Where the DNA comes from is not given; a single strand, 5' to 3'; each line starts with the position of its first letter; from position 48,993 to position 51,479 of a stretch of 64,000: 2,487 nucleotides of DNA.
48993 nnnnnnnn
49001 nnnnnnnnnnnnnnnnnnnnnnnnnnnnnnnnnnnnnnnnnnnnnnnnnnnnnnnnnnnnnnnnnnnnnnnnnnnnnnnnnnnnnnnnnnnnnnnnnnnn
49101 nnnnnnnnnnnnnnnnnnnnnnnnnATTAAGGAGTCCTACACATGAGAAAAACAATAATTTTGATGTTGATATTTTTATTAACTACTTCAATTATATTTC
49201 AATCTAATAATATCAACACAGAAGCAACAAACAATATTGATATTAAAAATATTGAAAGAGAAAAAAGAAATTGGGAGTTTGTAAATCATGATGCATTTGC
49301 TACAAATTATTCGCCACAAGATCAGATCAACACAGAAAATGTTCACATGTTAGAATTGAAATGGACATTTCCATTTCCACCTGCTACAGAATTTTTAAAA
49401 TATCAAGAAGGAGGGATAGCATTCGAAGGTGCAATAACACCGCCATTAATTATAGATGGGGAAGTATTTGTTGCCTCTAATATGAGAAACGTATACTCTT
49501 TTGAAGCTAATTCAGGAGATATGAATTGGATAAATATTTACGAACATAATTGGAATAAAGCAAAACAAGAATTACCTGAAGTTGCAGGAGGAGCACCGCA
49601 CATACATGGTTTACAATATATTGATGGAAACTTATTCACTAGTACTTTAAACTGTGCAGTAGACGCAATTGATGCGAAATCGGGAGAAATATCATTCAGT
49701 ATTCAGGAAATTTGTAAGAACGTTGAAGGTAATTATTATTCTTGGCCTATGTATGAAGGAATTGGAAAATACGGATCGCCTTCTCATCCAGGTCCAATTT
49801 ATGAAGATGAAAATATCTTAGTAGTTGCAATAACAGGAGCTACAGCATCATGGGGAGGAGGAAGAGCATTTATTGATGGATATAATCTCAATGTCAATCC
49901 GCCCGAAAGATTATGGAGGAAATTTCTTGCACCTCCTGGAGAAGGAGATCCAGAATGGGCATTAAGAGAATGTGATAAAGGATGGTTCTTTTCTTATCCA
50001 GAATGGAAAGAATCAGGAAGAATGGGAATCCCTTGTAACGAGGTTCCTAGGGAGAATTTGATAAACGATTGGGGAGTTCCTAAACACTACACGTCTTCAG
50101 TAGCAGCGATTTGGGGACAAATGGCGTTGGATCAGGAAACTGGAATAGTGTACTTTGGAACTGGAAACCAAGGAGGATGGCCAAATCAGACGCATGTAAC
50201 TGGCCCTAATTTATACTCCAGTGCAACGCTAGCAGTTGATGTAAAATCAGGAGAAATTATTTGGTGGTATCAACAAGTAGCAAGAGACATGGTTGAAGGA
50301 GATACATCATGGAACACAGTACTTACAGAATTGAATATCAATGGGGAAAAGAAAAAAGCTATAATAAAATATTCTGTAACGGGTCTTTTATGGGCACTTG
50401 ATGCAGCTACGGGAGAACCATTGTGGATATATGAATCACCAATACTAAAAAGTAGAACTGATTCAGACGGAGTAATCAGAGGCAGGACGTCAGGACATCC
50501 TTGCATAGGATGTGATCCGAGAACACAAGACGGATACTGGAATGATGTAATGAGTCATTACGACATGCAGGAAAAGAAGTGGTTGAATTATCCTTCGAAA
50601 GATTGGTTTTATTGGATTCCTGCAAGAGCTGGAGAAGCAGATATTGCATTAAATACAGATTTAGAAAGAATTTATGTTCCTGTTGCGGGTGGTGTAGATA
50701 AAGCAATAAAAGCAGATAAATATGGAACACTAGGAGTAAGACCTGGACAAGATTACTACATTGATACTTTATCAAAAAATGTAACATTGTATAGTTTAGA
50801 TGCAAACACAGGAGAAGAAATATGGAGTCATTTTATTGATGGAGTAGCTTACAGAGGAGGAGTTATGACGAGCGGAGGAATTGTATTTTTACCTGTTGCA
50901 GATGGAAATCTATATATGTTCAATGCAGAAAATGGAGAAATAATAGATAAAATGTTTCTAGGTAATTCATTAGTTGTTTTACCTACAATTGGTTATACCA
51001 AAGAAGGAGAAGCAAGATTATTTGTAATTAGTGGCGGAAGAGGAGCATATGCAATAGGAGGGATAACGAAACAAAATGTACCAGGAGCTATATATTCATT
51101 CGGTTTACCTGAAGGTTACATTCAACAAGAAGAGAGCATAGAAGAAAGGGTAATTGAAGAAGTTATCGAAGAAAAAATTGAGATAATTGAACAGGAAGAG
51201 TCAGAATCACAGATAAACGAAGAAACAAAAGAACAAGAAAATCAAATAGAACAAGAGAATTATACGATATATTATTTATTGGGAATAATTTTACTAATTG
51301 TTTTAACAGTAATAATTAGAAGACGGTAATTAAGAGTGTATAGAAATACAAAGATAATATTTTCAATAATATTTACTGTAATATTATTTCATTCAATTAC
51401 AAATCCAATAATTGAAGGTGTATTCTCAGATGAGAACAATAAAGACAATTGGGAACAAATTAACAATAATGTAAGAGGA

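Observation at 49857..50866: Mosaic of perfectly identical nucleotide blocks between tandem paralogues B and C (gene-conversion signature)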

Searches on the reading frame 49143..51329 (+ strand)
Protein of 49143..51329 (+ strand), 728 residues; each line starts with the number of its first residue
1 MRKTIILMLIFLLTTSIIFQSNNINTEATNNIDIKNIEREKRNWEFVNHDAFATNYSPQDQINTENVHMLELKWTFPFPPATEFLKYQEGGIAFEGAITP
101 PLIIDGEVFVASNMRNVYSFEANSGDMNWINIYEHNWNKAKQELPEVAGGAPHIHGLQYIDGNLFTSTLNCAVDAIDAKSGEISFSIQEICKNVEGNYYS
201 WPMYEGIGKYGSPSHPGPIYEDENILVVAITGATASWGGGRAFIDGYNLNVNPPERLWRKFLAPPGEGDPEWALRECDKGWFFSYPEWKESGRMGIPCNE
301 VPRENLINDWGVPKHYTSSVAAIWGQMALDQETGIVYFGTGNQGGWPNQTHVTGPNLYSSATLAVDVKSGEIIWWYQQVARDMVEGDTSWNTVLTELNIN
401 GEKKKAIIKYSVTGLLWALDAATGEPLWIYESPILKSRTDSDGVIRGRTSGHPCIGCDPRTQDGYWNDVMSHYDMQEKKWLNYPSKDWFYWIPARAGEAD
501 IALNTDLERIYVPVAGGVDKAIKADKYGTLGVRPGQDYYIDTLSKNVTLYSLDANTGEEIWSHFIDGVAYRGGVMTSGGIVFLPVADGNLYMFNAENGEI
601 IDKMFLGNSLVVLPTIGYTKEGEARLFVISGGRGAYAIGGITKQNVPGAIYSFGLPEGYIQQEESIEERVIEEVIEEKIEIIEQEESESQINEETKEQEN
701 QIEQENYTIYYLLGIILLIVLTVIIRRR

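Call 5: search_protein_families(library=pfam, proteins=[window:49143-51329:+])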
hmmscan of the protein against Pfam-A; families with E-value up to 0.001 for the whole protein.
window:49143-51329:+ (728 aa): 3 families
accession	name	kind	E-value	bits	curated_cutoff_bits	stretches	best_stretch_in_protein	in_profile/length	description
PF01011.28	PQQ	-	9.3e-41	140.6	26.7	2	313-434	220-343/595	Glucose/ethanol/alcohol dehydrogenase, beta-propeller domain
PF13360.13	PQQ_2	-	1.6e-11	44.8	27.6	0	548-600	4-55/233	Outer membrane protein assembly factor BamB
PF13570.13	Beta-prop_ACSF4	-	2.3e-05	24.4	133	0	548-618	72-143/329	Beta-alanine-activating enzyme, beta-propeller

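Call 9: find_homologous_proteins(query=window:49143-51329:+, max_evalue=1e-50)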
Query window:49143-51329:+ (728 aa): 139 proteins with E <= 1e-50 among 6443 candidates; the best 120 are listed.
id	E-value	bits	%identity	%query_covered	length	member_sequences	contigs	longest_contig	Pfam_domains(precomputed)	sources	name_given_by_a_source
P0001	0.0e+0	1581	91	100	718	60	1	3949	PF01011.29,PF13360.14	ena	-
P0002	0.0e+0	1465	86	94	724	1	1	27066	PF01011.29,PF13360.14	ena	-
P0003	0.0e+0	1463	83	98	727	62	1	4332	PF01011.29,PF13360.14,PF13570.14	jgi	-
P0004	0.0e+0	1439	82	100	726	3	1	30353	PF01011.29,PF13360.14,PF13570.14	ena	-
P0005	0.0e+0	1413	81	100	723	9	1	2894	PF01011.29,PF13360.14,PF13570.14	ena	-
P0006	0.0e+0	1389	86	89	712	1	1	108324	PF01011.29,PF13360.14,PF13570.14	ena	-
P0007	0.0e+0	1361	81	92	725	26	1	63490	PF01011.29,PF13360.14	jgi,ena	jgi:glucose dehydrogenase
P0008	0.0e+0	1302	78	94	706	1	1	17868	PF01011.29,PF13360.14,PF13570.14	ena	-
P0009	0.0e+0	1292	79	95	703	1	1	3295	PF01011.29,PF13360.14,PF13570.14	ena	-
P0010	0.0e+0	1289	81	90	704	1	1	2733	PF01011.29,PF13360.14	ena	-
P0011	0.0e+0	1285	81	90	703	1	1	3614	PF01011.29,PF13360.14,PF13570.14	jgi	-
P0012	0.0e+0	1284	75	100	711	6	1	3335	PF01011.29,PF13360.14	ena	-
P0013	0.0e+0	1282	81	90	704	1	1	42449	PF01011.29,PF13360.14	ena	-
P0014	0.0e+0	1270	80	88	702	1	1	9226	PF01011.29,PF13360.14,PF13570.14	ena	-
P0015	0.0e+0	1263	79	88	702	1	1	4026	PF01011.29,PF13360.14,PF13570.14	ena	-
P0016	0.0e+0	1248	78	90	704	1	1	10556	PF01011.29,PF13360.14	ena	-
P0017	0.0e+0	1226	77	90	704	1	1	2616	PF01011.29,PF13360.14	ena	-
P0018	0.0e+0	1208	73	94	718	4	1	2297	PF01011.29,PF13360.14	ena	-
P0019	0.0e+0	1201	75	84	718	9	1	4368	PF01011.29,PF13360.14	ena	-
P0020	0.0e+0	1197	72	91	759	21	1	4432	PF01011.29,PF13360.14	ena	-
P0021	0.0e+0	1148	65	97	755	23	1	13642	PF01011.29,PF13360.14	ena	-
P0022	0.0e+0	1130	68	95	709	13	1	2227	PF01011.29,PF13360.14,PF13570.14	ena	-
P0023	0.0e+0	1099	67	94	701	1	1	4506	PF01011.29,PF13360.14,PF13570.14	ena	-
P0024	0.0e+0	1074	64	91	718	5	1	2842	PF01011.29,PF13360.14,PF13570.14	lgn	-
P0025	0.0e+0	1072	69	88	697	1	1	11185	PF01011.29,PF13360.14,PF13570.14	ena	-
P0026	0.0e+0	1072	70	86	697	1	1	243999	PF01011.29,PF13360.14,PF13570.14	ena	-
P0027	0.0e+0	1066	65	90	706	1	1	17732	PF01011.29,PF13360.14,PF13570.14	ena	-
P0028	0.0e+0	1063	68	88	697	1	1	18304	PF01011.29,PF13360.14,PF13570.14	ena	-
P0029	0.0e+0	1052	61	99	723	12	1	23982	PF01011.29,PF13360.14,PF13570.14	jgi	jgi:outer membrane protein assembly factor BamB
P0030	0.0e+0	1045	69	86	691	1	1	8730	PF01011.29,PF13360.14,PF13570.14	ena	-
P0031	0.0e+0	1043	68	86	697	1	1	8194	PF01011.29,PF13360.14,PF13570.14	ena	-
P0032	0.0e+0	1041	66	88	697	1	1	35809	PF01011.29,PF13360.14,PF13570.14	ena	-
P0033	0.0e+0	1040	68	86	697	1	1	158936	PF01011.29,PF13360.14,PF13570.14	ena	-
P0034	0.0e+0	1040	66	88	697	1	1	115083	PF01011.29,PF13360.14,PF13570.14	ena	-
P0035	0.0e+0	1038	67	86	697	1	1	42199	PF01011.29,PF13360.14,PF13570.14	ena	-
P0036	0.0e+0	1037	68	86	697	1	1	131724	PF01011.29,PF13360.14,PF13570.14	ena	-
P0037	0.0e+0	1037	68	86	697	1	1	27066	PF01011.29,PF13360.14,PF13570.14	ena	-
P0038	0.0e+0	1033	65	88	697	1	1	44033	PF01011.29,PF13360.14,PF13570.14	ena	-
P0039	0.0e+0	1014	64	91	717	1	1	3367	PF01011.29,PF13360.14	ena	-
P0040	0.0e+0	1014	63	93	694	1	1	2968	PF01011.29,PF13360.14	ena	-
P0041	2.9e-297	1006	61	92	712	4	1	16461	PF01011.29,PF13360.14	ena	-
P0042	1.4e-296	1004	57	100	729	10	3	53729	PF01011.29,PF13360.14,PF13570.14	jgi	jgi:outer membrane protein assembly factor BamB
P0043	2.7e-296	1003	67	85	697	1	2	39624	PF01011.29,PF13360.14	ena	-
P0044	1.6e-295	1000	61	89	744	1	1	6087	PF01011.29,PF13360.14,PF13570.14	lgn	-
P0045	9.7e-295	997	64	94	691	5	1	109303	PF01011.29,PF13360.14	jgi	-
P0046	4.8e-294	995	58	94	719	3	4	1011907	PF01011.29,PF13360.14,PF13570.14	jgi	-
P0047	1.8e-292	990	62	95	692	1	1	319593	PF01011.29,PF13360.14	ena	-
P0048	5.6e-292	988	66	85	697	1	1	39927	PF01011.29,PF13360.14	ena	-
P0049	9.8e-292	987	66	85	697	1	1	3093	PF01011.29,PF13360.14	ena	-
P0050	8.9e-291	984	66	85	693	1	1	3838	PF01011.29,PF13360.14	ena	-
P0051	9.2e-291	984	67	85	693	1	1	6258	PF01011.29,PF13360.14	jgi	-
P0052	1.2e-290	984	66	85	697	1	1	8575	PF01011.29,PF13360.14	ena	-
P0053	5.4e-290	982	65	86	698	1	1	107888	PF01011.29,PF13360.14,PF13570.14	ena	-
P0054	4.9e-289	979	64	88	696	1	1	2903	PF01011.29,PF13360.14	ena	-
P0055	1.6e-288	977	62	91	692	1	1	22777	PF01011.29,PF13360.14,PF13570.14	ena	-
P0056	2.9e-287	973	59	92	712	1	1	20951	PF01011.29,PF13360.14,PF13570.14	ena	-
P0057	3.8e-287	972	65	85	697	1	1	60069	PF01011.29,PF13360.14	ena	-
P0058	7.4e-287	971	62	88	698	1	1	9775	PF01011.29,PF13360.14,PF13570.14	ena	-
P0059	7.8e-287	971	64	86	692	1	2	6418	PF01011.29,PF13360.14,PF13570.14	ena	-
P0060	9.1e-287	971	62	88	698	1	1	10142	PF01011.29,PF13360.14,PF13570.14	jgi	jgi:outer membrane protein assembly factor BamB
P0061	6.9e-286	968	64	86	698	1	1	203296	PF01011.29,PF13360.14,PF13570.14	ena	-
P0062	1.8e-282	957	60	92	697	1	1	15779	PF01011.29,PF13360.14,PF13570.14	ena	-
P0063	3.3e-282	956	62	88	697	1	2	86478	PF01011.29,PF13360.14,PF13570.14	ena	-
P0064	8.4e-281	951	64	85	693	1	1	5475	PF01011.29,PF13360.14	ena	-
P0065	8.5e-281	951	64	85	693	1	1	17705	PF01011.29,PF13360.14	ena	-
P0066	1.1e-280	951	64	85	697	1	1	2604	PF01011.29,PF13360.14,PF13570.14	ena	-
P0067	1.5e-280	951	63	85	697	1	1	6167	PF01011.29,PF13360.14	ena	-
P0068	1.6e-280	950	62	88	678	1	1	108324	PF01011.29,PF13360.14,PF13570.14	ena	-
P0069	5.9e-280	949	63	85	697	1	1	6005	PF01011.29,PF13360.14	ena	-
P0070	2.6e-279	946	61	90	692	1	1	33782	PF01011.29,PF13360.14,PF13570.14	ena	-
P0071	5.2e-279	945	63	85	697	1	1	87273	PF01011.29,PF13360.14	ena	-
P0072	5.1e-278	942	63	85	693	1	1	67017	PF01011.29,PF13360.14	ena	-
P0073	7.7e-278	942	63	85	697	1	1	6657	PF01011.29,PF13360.14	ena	-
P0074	4.3e-277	939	63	85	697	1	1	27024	PF01011.29,PF13360.14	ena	-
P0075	1.3e-276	937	60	90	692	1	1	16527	PF01011.29,PF13360.14,PF13570.14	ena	-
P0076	1.1e-275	934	60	90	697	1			PF01011.29,PF13360.14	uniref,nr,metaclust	uniref:Alcohol dehydrogenase (Acceptor) n=1 Tax=uncultured marine thaumarchaeote KM3_90_H07 TaxID=14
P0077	1.3e-275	934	62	85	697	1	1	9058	PF01011.29,PF13360.14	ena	-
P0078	1.6e-275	934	60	90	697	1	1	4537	PF01011.29,PF13360.14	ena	-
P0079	3.5e-275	933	62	85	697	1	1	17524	PF01011.29,PF13360.14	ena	-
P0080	4.4e-275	932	59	91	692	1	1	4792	PF01011.29,PF13360.14,PF13570.14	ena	-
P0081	5.1e-275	932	62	85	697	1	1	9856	PF01011.29,PF13360.14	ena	-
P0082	5.2e-275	932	62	85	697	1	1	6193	PF01011.29,PF13360.14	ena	-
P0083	1.2e-274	931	62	85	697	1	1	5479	PF01011.29,PF13360.14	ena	-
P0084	1.6e-274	931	62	85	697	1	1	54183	PF01011.29,PF13360.14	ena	-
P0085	2.2e-274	930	62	85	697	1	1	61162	PF01011.29,PF13360.14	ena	-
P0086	1.5e-273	927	59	88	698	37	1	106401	PF01011.29,PF13360.14,PF13570.14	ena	-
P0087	2.3e-273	927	62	85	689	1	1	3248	PF01011.29,PF13360.14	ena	-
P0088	6.9e-273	925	58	95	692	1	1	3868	PF01011.29,PF13360.14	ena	-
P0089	9.5e-273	925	58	95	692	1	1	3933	PF01011.29,PF13360.14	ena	-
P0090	1.7e-272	924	62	85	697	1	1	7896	PF01011.29,PF13360.14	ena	-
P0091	2.0e-272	924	68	77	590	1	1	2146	PF01011.29,PF13360.14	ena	-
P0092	5.4e-272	922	59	89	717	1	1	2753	PF01011.29,PF13360.14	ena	-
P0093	7.7e-272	922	57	94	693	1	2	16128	PF01011.29,PF13360.14,PF13570.14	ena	-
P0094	1.9e-270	917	58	90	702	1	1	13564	PF01011.29,PF13360.14,PF13570.14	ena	-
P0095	7.4e-270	915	59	88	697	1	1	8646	PF01011.29,PF13360.14,PF13570.14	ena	-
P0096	2.1e-269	914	60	87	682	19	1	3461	PF01011.29,PF13360.14,PF13570.14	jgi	-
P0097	6.3e-269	912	54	99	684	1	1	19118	PF01011.29,PF13360.14,PF13570.14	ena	-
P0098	2.6e-268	910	59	88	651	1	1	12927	PF01011.29,PF13360.14,PF13570.14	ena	-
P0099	2.7e-268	910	58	88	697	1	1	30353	PF01011.29,PF13360.14,PF13570.14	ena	-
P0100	3.6e-268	910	56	92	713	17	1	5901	PF01011.29,PF13360.14,PF13570.14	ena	-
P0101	5.0e-267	906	57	90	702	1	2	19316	PF01011.29,PF13360.14,PF13570.14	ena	-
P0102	6.2e-267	905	58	89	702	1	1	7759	PF01011.29,PF13360.14,PF13570.14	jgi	-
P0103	7.0e-267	905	57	90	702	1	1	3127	PF01011.29,PF13360.14,PF13570.14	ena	-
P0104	2.0e-266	904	56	95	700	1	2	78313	PF01011.29,PF13360.14,PF13570.14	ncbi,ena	-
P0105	2.9e-266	903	57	94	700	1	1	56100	PF01011.29,PF13360.14,PF13570.14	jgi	jgi:outer membrane protein assembly factor BamB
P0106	3.8e-266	903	56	95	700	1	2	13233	PF01011.29,PF13360.14,PF13570.14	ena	-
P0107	5.4e-266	902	57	90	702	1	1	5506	PF01011.29,PF13360.14,PF13570.14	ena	-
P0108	5.6e-266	902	57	90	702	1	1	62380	PF01011.29,PF13360.14,PF13570.14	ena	-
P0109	3.1e-265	900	56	90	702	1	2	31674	PF01011.29,PF13360.14,PF13570.14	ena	-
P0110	1.3e-264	898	55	95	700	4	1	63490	PF01011.29,PF13360.14,PF13570.14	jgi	jgi:outer membrane protein assembly factor BamB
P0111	1.9e-263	894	62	83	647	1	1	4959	PF01011.29,PF13360.14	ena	-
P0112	4.9e-246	836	51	98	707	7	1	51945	PF01011.29,PF13360.14,PF13570.14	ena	-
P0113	3.8e-245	833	50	95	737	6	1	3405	PF01011.29,PF13360.14,PF13570.14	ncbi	-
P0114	1.7e-236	805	83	57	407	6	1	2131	PF01011.29,PF13360.14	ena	-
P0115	1.4e-232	792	47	99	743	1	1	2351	PF01011.29,PF13360.14,PF13570.14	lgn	-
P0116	4.1e-220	751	46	99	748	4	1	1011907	PF01011.29,PF13360.14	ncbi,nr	ncbi:MAG: hypothetical protein FJ358_01005 [Thaumarchaeota archaeon]|nr:hypothetical protein [Nitros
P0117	2.7e-219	748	48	90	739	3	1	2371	PF01011.29,PF07774.20,PF13360.14,PF13570.14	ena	-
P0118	3.0e-217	741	45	99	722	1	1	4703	PF01011.29,PF13360.14,PF13570.14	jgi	jgi:glucose dehydrogenase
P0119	2.1e-214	732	46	99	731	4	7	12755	PF01011.29,PF13360.14,PF13570.14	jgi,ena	-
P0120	2.5e-214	732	48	90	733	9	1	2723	PF01011.29,PF13360.14,PF13570.14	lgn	-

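Call 10: find_encoding_contigs(protein=P0002, flank=10000, max_places=2)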
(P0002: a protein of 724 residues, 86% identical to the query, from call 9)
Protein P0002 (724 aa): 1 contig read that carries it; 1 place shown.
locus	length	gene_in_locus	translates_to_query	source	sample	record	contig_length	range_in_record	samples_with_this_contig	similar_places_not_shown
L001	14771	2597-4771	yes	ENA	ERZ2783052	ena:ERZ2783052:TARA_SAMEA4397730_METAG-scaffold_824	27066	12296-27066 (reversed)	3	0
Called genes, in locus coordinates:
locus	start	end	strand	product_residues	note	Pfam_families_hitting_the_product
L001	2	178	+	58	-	?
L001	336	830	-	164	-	-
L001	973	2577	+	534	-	PF23613:ELP3_N (weak), PF13673:Acetyltransf_10 (faint), PF04055:Radical_SAM, PF16199:Radical_SAM_C, PF00583:Acetyltransf_1 (weak), PF13508:Acetyltransf_7 (faint)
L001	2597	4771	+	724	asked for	PF01011:PQQ, PF13360:PQQ_2 (faint), PF01011:PQQ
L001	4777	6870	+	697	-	PF01011:PQQ, PF13360:PQQ_2 (faint), PF13570:Beta-prop_ACSF4 (faint), PF01011:PQQ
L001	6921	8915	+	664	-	PF01011:PQQ, PF13570:Beta-prop_ACSF4 (faint), PF13360:PQQ_2 (weak)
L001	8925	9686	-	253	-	-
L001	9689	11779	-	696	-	PF01011:PQQ, PF13570:Beta-prop_ACSF4 (faint), PF01011:PQQ, PF13360:PQQ_2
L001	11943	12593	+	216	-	PF00127:Copper-bind (weak)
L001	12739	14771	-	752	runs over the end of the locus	PF01011:PQQ (weak), PF13360:PQQ_2 (faint), PF01011:PQQ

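Call 11: find_encoding_contigs(protein=P0006, flank=10000, max_places=2)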
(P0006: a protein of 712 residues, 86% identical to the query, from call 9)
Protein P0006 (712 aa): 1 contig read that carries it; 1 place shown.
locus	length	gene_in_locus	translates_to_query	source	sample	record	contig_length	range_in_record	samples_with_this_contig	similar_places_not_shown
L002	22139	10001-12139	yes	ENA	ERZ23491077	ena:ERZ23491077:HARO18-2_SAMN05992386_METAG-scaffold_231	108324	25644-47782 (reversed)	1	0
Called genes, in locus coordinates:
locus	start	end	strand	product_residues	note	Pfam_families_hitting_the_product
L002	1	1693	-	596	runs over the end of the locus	PF02874:ATP-synt_ab_N, PF16886:ATP-synt_ab_Xtn, PF00006:ATP-synt_ab, PF22919:ATP-synt_VA_C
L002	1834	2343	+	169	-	PF00127:Copper-bind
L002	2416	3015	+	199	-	-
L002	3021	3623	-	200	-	PF01991:vATP-synt_E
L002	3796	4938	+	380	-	PF01883:FeS_assembly_P, PF01656:CbiA, PF10609:ParA, PF13614:AAA_31 (weak)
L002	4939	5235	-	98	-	PF01990:ATP-synt_F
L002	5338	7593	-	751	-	PF13360:PQQ_2 (faint), PF01011:PQQ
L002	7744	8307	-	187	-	-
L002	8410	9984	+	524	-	PF23613:ELP3_N (weak), PF04055:Radical_SAM, PF16199:Radical_SAM_C, PF00583:Acetyltransf_1 (faint)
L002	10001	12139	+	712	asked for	PF01011:PQQ, PF13360:PQQ_2 (faint), PF13570:Beta-prop_ACSF4 (faint), PF01011:PQQ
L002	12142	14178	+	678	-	PF01011:PQQ, PF13360:PQQ_2 (faint), PF13570:Beta-prop_ACSF4 (faint), PF01011:PQQ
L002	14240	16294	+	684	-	PF01011:PQQ, PF13570:Beta-prop_ACSF4 (faint), PF13360:PQQ_2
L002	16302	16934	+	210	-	PF00156:Pribosyltran, PF14681:UPRTase (faint)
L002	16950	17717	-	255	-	-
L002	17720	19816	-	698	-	PF01011:PQQ, PF13570:Beta-prop_ACSF4 (faint), PF13360:PQQ_2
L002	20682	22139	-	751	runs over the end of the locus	PF01011:PQQ, PF13360:PQQ_2 (faint), PF13570:Beta-prop_ACSF4 (faint), PF01011:PQQ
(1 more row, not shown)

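Call 12: find_encoding_contigs(protein=P0004, flank=10000, max_places=2)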
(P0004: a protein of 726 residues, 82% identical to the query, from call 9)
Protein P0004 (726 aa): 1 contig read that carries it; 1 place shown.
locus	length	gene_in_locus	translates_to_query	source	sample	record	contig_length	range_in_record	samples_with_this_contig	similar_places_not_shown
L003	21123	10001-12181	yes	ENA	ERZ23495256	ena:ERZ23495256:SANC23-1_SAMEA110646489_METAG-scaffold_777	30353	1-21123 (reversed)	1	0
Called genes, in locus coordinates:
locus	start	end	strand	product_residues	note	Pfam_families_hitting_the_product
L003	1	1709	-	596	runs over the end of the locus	PF02874:ATP-synt_ab_N, PF16886:ATP-synt_ab_Xtn, PF00006:ATP-synt_ab, PF22919:ATP-synt_VA_C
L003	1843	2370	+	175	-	-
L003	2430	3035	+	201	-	-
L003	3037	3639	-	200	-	PF01991:vATP-synt_E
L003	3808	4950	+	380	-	PF01883:FeS_assembly_P, PF01656:CbiA, PF10609:ParA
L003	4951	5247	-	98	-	PF01990:ATP-synt_F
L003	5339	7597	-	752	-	PF01011:PQQ (weak), PF13360:PQQ_2 (faint), PF13570:Beta-prop_ACSF4 (faint), PF01011:PQQ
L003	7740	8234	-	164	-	-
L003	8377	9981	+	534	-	PF13673:Acetyltransf_10 (faint), PF04055:Radical_SAM, PF16199:Radical_SAM_C, PF00583:Acetyltransf_1 (weak), PF13508:Acetyltransf_7 (faint)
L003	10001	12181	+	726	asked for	PF01011:PQQ, PF13360:PQQ_2 (faint), PF13570:Beta-prop_ACSF4 (faint), PF01011:PQQ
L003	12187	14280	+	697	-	PF01011:PQQ, PF13360:PQQ_2 (faint), PF13570:Beta-prop_ACSF4 (faint), PF01011:PQQ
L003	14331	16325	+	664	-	PF01011:PQQ, PF13570:Beta-prop_ACSF4 (faint), PF13360:PQQ_2 (weak)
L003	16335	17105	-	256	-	-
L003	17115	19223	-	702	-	PF01011:PQQ, PF13570:Beta-prop_ACSF4 (faint), PF01011:PQQ, PF13360:PQQ_2 (weak)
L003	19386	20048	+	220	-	PF00127:Copper-bind (weak)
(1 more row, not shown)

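Call 13: find_encoding_contigs(protein=P0007, flank=10000, max_places=2)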
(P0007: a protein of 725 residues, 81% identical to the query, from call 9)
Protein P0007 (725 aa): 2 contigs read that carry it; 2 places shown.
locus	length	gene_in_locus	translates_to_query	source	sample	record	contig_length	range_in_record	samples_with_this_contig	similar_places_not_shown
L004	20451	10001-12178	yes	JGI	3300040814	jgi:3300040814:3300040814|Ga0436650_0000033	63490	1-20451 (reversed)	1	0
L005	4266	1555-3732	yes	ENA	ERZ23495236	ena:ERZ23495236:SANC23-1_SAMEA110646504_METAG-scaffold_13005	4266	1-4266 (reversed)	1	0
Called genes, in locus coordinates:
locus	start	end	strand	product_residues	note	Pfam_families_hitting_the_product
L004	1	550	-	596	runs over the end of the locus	PF02874:ATP-synt_ab_N, PF16886:ATP-synt_ab_Xtn, PF00006:ATP-synt_ab, PF22919:ATP-synt_VA_C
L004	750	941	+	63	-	-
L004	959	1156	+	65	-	PF00127:Copper-bind (weak)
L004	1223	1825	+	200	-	-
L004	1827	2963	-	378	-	PF07690:MFS_1, PF00083:Sugar_tr, PF06779:MFS_4 (weak), PF07690:MFS_1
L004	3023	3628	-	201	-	PF01991:vATP-synt_E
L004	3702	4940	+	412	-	PF01883:FeS_assembly_P, PF01656:CbiA, PF10609:ParA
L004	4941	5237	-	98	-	PF01990:ATP-synt_F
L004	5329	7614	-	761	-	PF01011:PQQ (weak), PF13360:PQQ_2 (faint), PF01011:PQQ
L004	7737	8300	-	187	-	-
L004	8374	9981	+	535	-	PF04055:Radical_SAM, PF16199:Radical_SAM_C, PF00583:Acetyltransf_1 (weak)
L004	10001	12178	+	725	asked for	PF01011:PQQ, PF13360:PQQ_2 (faint), PF01011:PQQ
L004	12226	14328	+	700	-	PF13360:PQQ_2 (faint), PF01011:PQQ, PF13570:Beta-prop_ACSF4 (faint), PF01011:PQQ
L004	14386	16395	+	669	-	PF01011:PQQ, PF13570:Beta-prop_ACSF4 (faint), PF23727:Beta-prop_FAM234A_B (faint), PF13360:PQQ_2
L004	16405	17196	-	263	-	PF12680:SnoaL_2 (faint)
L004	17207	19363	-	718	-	PF01011:PQQ, PF13570:Beta-prop_ACSF4 (faint), PF01011:PQQ, PF13360:PQQ_2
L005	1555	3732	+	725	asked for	PF01011:PQQ, PF13360:PQQ_2 (faint), PF01011:PQQ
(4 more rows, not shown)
